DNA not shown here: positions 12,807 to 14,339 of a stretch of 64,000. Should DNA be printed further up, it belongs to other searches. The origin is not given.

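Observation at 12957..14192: KS partner has lost Cys, His and His (chain-length-factor-like)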

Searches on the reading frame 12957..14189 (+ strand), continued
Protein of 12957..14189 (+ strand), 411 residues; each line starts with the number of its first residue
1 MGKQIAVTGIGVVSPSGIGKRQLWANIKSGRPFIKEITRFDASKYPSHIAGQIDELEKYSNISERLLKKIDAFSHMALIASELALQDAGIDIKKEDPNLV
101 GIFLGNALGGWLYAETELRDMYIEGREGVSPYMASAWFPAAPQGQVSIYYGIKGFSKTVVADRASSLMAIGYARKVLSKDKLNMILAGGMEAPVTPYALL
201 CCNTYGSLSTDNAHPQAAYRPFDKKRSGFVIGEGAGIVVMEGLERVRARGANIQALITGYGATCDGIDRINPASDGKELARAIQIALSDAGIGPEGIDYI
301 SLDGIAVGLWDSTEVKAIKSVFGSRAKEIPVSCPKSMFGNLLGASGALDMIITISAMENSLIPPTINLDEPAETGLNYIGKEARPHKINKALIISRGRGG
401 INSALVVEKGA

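Call 11: find_homologous_proteins(query=window:12957-14189:+)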
Query window:12957-14189:+ (411 aa): 4213 proteins with E <= 0.001 among 8000 candidates; the best 120 are listed.
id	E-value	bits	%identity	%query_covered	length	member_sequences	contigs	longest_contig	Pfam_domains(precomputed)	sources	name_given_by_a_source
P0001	2.2e-268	908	100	100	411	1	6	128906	PF00109.33,PF02801.29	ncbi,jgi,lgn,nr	ncbi:MAG: beta-ketoacyl-[acyl-carrier-protein] synthase family protein [Candidatus Omnitrophica bact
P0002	2.6e-250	848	93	100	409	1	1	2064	PF00109.33,PF02801.29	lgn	-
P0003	4.0e-234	795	87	99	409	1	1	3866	PF00109.33,PF02801.29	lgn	-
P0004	1.3e-230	783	83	99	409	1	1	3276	PF00109.33,PF02801.29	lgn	-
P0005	4.0e-230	782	85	99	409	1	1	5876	PF00109.33,PF02801.29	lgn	-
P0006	1.7e-229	780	84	99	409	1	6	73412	PF00109.33,PF02801.29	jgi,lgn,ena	jgi:3-oxoacyl-(acyl-carrier-protein) synthase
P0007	5.3e-229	778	83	100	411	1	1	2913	PF00109.33,PF02801.29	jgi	-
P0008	6.9e-229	778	84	99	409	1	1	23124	PF00109.33,PF02801.29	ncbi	-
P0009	1.3e-228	777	84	99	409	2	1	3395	PF00109.33,PF02801.29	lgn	-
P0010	2.0e-228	776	85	99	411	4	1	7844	PF00109.33,PF02801.29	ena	-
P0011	3.6e-228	775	85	99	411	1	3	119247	PF00109.33,PF02801.29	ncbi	-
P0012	1.7e-227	773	83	99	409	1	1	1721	PF00109.33,PF02801.29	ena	-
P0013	2.9e-227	772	83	99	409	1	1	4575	PF00109.33,PF02801.29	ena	-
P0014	3.9e-227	772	83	99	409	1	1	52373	PF00109.33,PF02801.29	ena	-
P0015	4.0e-227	772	83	99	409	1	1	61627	PF00109.33,PF02801.29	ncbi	-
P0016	4.7e-227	772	83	99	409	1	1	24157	PF00109.33,PF02801.29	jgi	jgi:3-oxoacyl-(acyl-carrier-protein) synthase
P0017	6.6e-227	771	83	99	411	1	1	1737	PF00109.33,PF02801.29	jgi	jgi:3-oxoacyl-(acyl-carrier-protein) synthase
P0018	7.0e-227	771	84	99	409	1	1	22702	PF00109.33,PF02801.29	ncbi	-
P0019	8.6e-227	771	83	99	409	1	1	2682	PF00109.33,PF02801.29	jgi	-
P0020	9.3e-227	771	83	99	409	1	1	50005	PF00109.33,PF02801.29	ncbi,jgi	jgi:3-oxoacyl-(acyl-carrier-protein) synthase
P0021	1.1e-226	770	84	99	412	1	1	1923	PF00109.33,PF02801.29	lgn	-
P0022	1.2e-226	770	84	99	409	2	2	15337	PF00109.33,PF02801.29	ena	-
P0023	1.4e-226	770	83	99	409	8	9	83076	PF00109.33,PF02801.29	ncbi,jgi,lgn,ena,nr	ncbi:MAG: Actinorhodin polyketide putative beta-ketoacyl synthase 2 [Candidatus Omnitrophica bacteri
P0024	1.5e-226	770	85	99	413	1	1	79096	PF00109.33,PF02801.29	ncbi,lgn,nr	ncbi:MAG: beta-ketoacyl-[acyl-carrier-protein] synthase family protein [Candidatus Omnitrophica bact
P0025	1.6e-226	770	83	99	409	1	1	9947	PF00109.33,PF02801.29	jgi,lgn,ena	-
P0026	2.0e-226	769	84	99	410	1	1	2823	PF00109.33,PF02801.29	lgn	-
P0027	2.3e-226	769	85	99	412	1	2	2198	PF00109.33,PF02801.29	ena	-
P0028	2.5e-226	769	83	99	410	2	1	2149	PF00109.33,PF02801.29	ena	-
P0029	2.9e-226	769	83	99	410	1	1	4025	PF00109.33,PF02801.29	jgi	-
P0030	4.3e-226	768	82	99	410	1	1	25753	PF00109.33,PF02801.29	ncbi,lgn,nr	ncbi:MAG: beta-ketoacyl-[acyl-carrier-protein] synthase family protein [Candidatus Omnitrophica bact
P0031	5.6e-226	768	84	99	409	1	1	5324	PF00109.33,PF02801.29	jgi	-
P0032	7.0e-226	768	84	99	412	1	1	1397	PF00109.33,PF02801.29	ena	-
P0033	8.7e-226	767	83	99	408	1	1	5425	PF00109.33,PF02801.29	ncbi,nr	ncbi:MAG: beta-ketoacyl-[acyl-carrier-protein] synthase family protein [Candidatus Omnitrophica bact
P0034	8.7e-226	767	84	99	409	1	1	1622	PF00109.33,PF02801.29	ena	-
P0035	9.8e-226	767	84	99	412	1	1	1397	PF00109.33,PF02801.29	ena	-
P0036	1.0e-225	767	82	99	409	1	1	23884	PF00109.33,PF02801.29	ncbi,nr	ncbi:MAG: beta-ketoacyl-[acyl-carrier-protein] synthase family protein [Candidatus Omnitrophica bact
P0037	1.2e-225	767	83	99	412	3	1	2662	PF00109.33,PF02801.29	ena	-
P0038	1.4e-225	767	83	99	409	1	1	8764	PF00109.33,PF02801.29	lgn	-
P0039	2.4e-225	766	82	99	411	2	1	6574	PF00109.33,PF02801.29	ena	-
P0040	4.2e-225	765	82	100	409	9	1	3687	PF00109.33,PF02801.29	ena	-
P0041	4.8e-225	765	84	99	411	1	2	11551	PF00109.33,PF02801.29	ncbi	-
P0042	5.0e-225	765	83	99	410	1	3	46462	PF00109.33,PF02801.29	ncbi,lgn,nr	ncbi:MAG: beta-ketoacyl-[acyl-carrier-protein] synthase family protein [Candidatus Omnitrophica bact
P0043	5.3e-225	765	83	99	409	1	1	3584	PF00109.33,PF02801.29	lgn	-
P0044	6.4e-225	764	82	99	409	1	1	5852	PF00109.33,PF02801.29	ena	-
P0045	6.9e-225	764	82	99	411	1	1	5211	PF00109.33,PF02801.29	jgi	-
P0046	7.1e-225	764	82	99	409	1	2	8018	PF00109.33,PF02801.29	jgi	-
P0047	7.3e-225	764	82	99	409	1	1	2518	PF00109.33,PF02801.29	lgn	-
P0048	8.5e-225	764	83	99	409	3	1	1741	PF00109.33,PF02801.29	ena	-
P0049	1.1e-224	764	82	99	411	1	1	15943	PF00109.33,PF02801.29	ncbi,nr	ncbi:MAG: beta-ketoacyl-[acyl-carrier-protein] synthase family protein [Candidatus Omnitrophica bact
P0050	1.1e-224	764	83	99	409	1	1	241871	PF00109.33,PF02801.29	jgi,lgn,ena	-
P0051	1.2e-224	764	83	99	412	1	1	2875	PF00109.33,PF02801.29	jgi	jgi:3-oxoacyl-(acyl-carrier-protein) synthase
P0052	1.3e-224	764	82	99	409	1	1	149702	PF00109.33,PF02801.29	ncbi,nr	ncbi:MAG: beta-ketoacyl-[acyl-carrier-protein] synthase family protein [Candidatus Omnitrophica bact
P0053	2.1e-224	763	82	99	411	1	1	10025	PF00109.33,PF02801.29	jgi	-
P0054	2.3e-224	763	81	100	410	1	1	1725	PF00109.33,PF02801.29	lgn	-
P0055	2.5e-224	763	80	99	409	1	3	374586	PF00109.33,PF02801.29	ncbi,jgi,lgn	jgi:3-oxoacyl-(acyl-carrier-protein) synthase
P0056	3.1e-224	762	83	99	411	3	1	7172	PF00109.33,PF02801.29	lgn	-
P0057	3.2e-224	762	83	99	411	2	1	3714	PF00109.33,PF02801.29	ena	-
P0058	3.5e-224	762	81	100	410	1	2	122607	PF00109.33,PF02801.29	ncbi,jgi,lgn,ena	-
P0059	3.5e-224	762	83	99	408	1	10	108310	PF00109.33,PF02801.29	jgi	jgi:3-oxoacyl-(acyl-carrier-protein) synthase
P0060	4.2e-224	762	81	99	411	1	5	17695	PF00109.33,PF02801.29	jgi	-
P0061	4.8e-224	762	82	99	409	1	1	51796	PF00109.33,PF02801.29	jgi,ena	jgi:3-oxoacyl-(acyl-carrier-protein) synthase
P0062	5.3e-224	761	83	99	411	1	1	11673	PF00109.33,PF02801.29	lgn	-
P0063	7.0e-224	761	83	99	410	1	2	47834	PF00109.33,PF02801.29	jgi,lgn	jgi:3-oxoacyl-(acyl-carrier-protein) synthase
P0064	7.1e-224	761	82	99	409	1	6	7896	PF00109.33,PF02801.29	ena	-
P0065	7.6e-224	761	81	100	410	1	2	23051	PF00109.33,PF02801.29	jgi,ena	-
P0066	7.9e-224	761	82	99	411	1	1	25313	PF00109.33,PF02801.29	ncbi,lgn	-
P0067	9.8e-224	761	82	99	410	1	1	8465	PF00109.33,PF02801.29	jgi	jgi:3-oxoacyl-(acyl-carrier-protein) synthase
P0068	1.0e-223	761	83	99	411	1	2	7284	PF00109.33,PF02801.29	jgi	jgi:3-oxoacyl-(acyl-carrier-protein) synthase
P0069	1.1e-223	760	83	99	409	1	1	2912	PF00109.33,PF02801.29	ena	-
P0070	1.3e-223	760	81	100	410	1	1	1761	PF00109.33,PF02801.29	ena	-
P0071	1.4e-223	760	83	99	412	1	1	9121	PF00109.33,PF02801.29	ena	-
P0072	1.4e-223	760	82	99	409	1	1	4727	PF00109.33,PF02801.29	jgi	jgi:3-oxoacyl-(acyl-carrier-protein) synthase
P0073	1.5e-223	760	82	99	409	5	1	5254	PF00109.33,PF02801.29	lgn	-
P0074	1.6e-223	760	81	99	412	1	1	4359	PF00109.33,PF02801.29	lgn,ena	-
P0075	1.6e-223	760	83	99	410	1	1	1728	PF00109.33,PF02801.29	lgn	-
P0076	1.6e-223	760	82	100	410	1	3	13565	PF00109.33,PF02801.29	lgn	-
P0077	1.7e-223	760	81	100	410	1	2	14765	PF00109.33,PF02801.29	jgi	-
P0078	1.8e-223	760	83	99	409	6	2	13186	PF00109.33,PF02801.29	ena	-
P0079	2.1e-223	759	82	100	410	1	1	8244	PF00109.33,PF02801.29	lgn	-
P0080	2.2e-223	759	81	99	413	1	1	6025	PF00109.33,PF02801.29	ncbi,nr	ncbi:MAG: beta-ketoacyl-[acyl-carrier-protein] synthase family protein [Candidatus Omnitrophota bact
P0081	2.5e-223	759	83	99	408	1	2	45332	PF00109.33,PF02801.29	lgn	-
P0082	2.9e-223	759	82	99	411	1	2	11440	PF00109.33,PF02801.29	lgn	-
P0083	3.0e-223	759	83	98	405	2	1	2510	PF00109.33,PF02801.29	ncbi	-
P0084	3.9e-223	759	83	99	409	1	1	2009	PF00109.33,PF02801.29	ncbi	-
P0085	4.2e-223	758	81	100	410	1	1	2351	PF00109.33,PF02801.29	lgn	-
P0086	4.3e-223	758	82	99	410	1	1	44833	PF00109.33,PF02801.29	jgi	-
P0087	4.8e-223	758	81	99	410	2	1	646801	PF00109.33,PF02801.29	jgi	-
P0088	4.8e-223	758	83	99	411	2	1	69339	PF00109.33,PF02801.29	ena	-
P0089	5.1e-223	758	81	99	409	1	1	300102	PF00109.33,PF02801.29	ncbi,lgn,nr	ncbi:MAG: beta-ketoacyl-[acyl-carrier-protein] synthase family protein [Candidatus Omnitrophota bact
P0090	5.7e-223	758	81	99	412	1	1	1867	PF00109.33,PF02801.29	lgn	-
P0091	5.7e-223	758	82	99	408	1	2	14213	PF00109.33,PF02801.29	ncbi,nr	ncbi:MAG: beta-ketoacyl-[acyl-carrier-protein] synthase family protein [Candidatus Omnitrophica bact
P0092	5.9e-223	758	82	99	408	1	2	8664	PF00109.33,PF02801.29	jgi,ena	-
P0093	6.0e-223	758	81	99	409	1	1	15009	PF00109.33,PF02801.29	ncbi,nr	ncbi:MAG: beta-ketoacyl-[acyl-carrier-protein] synthase family protein [Candidatus Omnitrophica bact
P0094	6.1e-223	758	81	99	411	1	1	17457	PF00109.33,PF02801.29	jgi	-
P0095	7.2e-223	758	82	99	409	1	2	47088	PF00109.33,PF02801.29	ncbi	-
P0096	7.4e-223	758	81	99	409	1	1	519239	PF00109.33,PF02801.29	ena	-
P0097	7.5e-223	758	81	100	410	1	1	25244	PF00109.33,PF02801.29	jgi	-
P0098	7.6e-223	758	81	99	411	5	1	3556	PF00109.33,PF02801.29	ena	-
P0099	7.6e-223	758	82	99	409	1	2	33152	PF00109.33,PF02801.29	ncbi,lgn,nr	ncbi:MAG: beta-ketoacyl-[acyl-carrier-protein] synthase family protein [Candidatus Omnitrophica bact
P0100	7.7e-223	758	81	99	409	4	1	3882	PF00109.33,PF02801.29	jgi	-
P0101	7.9e-223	758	82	99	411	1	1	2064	PF00109.33,PF02801.29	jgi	jgi:3-oxoacyl-(acyl-carrier-protein) synthase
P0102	9.2e-223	757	83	99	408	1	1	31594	PF00109.33,PF02801.29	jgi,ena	-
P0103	1.1e-222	757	80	99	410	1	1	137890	PF00109.33,PF02801.29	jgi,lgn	jgi:3-oxoacyl-(acyl-carrier-protein) synthase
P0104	1.2e-222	757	83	99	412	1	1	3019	PF00109.33,PF02801.29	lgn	-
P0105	1.4e-222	757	81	99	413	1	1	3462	PF00109.33,PF02801.29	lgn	-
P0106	1.8e-222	756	82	99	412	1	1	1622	PF00109.33,PF02801.29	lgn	-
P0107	1.8e-222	756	82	99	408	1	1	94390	PF00109.33,PF02801.29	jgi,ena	-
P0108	2.0e-222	756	81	99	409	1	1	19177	PF00109.33,PF02801.29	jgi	-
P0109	2.0e-222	756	79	99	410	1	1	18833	PF00109.33,PF02801.29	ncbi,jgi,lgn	ncbi:MAG: beta-ketoacyl-[acyl-carrier-protein] synthase family protein [Candidatus Omnitrophota bact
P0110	2.1e-222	756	82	99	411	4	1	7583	PF00109.33,PF02801.29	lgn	-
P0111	2.2e-222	756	81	99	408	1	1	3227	PF00109.33,PF02801.29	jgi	jgi:3-oxoacyl-(acyl-carrier-protein) synthase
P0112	2.2e-222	756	81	99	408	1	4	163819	PF00109.33,PF02801.29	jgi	jgi:3-oxoacyl-(acyl-carrier-protein) synthase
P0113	2.4e-222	756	80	99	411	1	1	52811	PF00109.33,PF02801.29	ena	-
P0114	2.6e-222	756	82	99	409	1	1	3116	PF00109.33,PF02801.29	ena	-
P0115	2.9e-222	756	82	99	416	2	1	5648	PF00109.33,PF02801.29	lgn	-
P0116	3.4e-222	756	81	99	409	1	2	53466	PF00109.33,PF02801.29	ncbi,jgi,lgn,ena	ncbi:MAG: beta-ketoacyl-[acyl-carrier-protein] synthase family protein [Candidatus Omnitrophota bact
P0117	3.5e-222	755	81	99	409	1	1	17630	PF00109.33,PF02801.29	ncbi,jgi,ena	ncbi:MAG: beta-ketoacyl-[acyl-carrier-protein] synthase family protein [Candidatus Omnitrophota bact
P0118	4.0e-222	755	82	99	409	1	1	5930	PF00109.33,PF02801.29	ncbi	-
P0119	5.5e-222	755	81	99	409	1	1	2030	PF00109.33,PF02801.29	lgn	-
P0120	5.6e-222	755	81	100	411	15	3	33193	PF00109.33,PF02801.29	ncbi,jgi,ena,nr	ncbi:MAG: beta-ketoacyl-[acyl-carrier-protein] synthase family protein [Candidatus Omnitrophota bact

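Call 13: find_encoding_contigs(protein=P0001, flank=10000, max_places=3)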
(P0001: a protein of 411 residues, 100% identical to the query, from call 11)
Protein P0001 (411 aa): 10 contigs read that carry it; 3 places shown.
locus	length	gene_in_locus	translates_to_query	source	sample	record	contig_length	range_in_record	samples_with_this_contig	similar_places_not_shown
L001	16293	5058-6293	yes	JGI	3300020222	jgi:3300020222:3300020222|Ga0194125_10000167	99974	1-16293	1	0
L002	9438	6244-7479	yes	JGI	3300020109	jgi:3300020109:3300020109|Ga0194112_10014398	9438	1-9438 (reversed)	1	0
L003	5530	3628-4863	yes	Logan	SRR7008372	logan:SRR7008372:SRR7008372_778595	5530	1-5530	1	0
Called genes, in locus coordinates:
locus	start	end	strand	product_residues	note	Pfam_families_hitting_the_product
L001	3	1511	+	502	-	?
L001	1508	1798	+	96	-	-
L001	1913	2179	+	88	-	PF11084:DUF2621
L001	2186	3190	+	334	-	PF02558:ApbA, PF03807:F420_oxidored (weak), PF08546:ApbA_C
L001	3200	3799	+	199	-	-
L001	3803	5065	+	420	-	PF00109:ketoacyl-synt, PF02801:Ketoacyl-synt_C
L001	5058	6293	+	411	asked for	PF00109:ketoacyl-synt, PF02801:Ketoacyl-synt_C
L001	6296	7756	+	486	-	PF02310:B12-binding, PF04055:Radical_SAM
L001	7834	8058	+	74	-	PF00550:PP-binding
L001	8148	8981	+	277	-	PF04199:Cyclase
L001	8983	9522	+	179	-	PF03364:Polyketide_cyc (weak)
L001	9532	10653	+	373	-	PF07690:MFS_1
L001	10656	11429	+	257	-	PF00106:adh_short, PF08659:KR, PF23441:SDR (weak), PF13561:adh_short_C2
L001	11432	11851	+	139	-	-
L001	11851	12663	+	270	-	PF05677:DUF818 (weak), PF00561:Abhydrolase_1 (weak), PF12146:Hydrolase_4, PF12697:Abhydrolase_6 (faint)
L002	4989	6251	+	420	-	PF00109:ketoacyl-synt, PF02801:Ketoacyl-synt_C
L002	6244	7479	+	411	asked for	PF00109:ketoacyl-synt, PF02801:Ketoacyl-synt_C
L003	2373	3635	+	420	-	PF00109:ketoacyl-synt, PF02801:Ketoacyl-synt_C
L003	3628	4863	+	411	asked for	PF00109:ketoacyl-synt, PF02801:Ketoacyl-synt_C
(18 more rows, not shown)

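Call 16: search_protein_representatives(protein=window:12957-14189:+)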
Query: 411 residues. Proteins with E-value up to 0.001 (for the whole library): 65857; up to 1e-10: 41324; up to 1e-30: 7081. The best 150 are listed.
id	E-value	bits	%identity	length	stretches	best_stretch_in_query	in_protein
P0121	3.8e-151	519.9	58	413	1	1-409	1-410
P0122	4.2e-132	457.2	34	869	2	4-406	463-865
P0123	1.1e-113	396.5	71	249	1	4-249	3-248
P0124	1.0e-110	386.8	27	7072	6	60-371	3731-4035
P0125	1.7e-110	386.1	29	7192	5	48-373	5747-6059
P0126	1.6e-109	382.8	27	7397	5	65-372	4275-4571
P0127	4.0e-108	378.2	28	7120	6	3-392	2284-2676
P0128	1.5e-107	376.3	28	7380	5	61-373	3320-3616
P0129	1.3e-104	366.6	45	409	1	3-409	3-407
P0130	7.4e-103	360.9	46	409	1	4-409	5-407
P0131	1.5e-102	359.8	28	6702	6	3-370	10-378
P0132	1.5e-102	359.8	27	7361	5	59-372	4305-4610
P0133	6.6e-102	357.7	27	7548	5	4-372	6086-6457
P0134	2.1e-101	356.1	42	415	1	3-409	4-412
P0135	9.1e-101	354.0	32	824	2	3-406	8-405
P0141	6.1e-97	341.4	41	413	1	1-408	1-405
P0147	1.4e-94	333.6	40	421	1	3-408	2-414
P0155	1.4e-91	323.7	39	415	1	1-409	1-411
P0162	7.0e-88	311.6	39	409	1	4-408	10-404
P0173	1.3e-85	304.1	39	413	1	1-409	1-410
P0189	4.2e-84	299.1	37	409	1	7-407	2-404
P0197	2.7e-83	296.5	40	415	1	4-408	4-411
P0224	1.1e-80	287.8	39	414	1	2-407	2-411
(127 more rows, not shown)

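Call 18: find_encoding_contigs(protein=P0121, flank=10000, max_places=3)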
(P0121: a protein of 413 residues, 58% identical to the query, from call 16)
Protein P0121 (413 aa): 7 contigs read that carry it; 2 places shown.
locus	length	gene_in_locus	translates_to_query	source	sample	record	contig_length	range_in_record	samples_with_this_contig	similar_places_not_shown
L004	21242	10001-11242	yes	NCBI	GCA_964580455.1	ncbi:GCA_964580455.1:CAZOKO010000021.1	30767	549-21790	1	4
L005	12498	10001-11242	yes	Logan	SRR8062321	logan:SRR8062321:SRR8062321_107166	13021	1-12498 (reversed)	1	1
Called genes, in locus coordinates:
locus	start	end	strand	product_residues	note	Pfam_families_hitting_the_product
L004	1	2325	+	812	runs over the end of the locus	PF03176:MMPL, PF02460:Patched, PF12349:Sterol-sensing, PF03176:MMPL, PF02355:SecD_SecF_C (weak)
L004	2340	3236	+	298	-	PF07044:DUF1329, PF17131:TP_0789-like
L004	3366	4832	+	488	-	PF02310:B12-binding, PF04055:Radical_SAM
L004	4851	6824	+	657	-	PF02730:AFOR_N, PF01314:AFOR_C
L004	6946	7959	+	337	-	PF00070:Pyr_redox (faint), PF01210:NAD_Gly3P_dh_N (weak), PF02558:ApbA, PF03807:F420_oxidored (weak), PF07992:Pyr_redox_2 (weak), PF08546:ApbA_C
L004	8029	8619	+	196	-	-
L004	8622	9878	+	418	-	PF00109:ketoacyl-synt, PF02801:Ketoacyl-synt_C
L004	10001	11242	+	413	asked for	PF00109:ketoacyl-synt, PF02801:Ketoacyl-synt_C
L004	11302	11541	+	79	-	PF00550:PP-binding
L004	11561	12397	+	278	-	PF04199:Cyclase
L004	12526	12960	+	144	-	PF10604:Polyketide_cyc2, PF03364:Polyketide_cyc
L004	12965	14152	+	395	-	PF07690:MFS_1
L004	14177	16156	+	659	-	PF02730:AFOR_N, PF01314:AFOR_C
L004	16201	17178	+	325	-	PF04909:Amidohydro_2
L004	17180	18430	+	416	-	PF01266:DAO, PF01593:Amino_oxidase, PF07992:Pyr_redox_2 (faint), PF13450:NAD_binding_8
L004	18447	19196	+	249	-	PF01048:PNP_UDP_1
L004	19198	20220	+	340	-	PF01008:IF-2B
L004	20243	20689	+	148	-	PF01008:IF-2B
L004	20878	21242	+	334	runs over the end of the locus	PF00596:Aldolase_II, PF02036:SCP2 (weak)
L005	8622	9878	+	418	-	PF00109:ketoacyl-synt, PF02801:Ketoacyl-synt_C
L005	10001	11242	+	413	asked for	PF00109:ketoacyl-synt, PF02801:Ketoacyl-synt_C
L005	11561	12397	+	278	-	PF04199:Cyclase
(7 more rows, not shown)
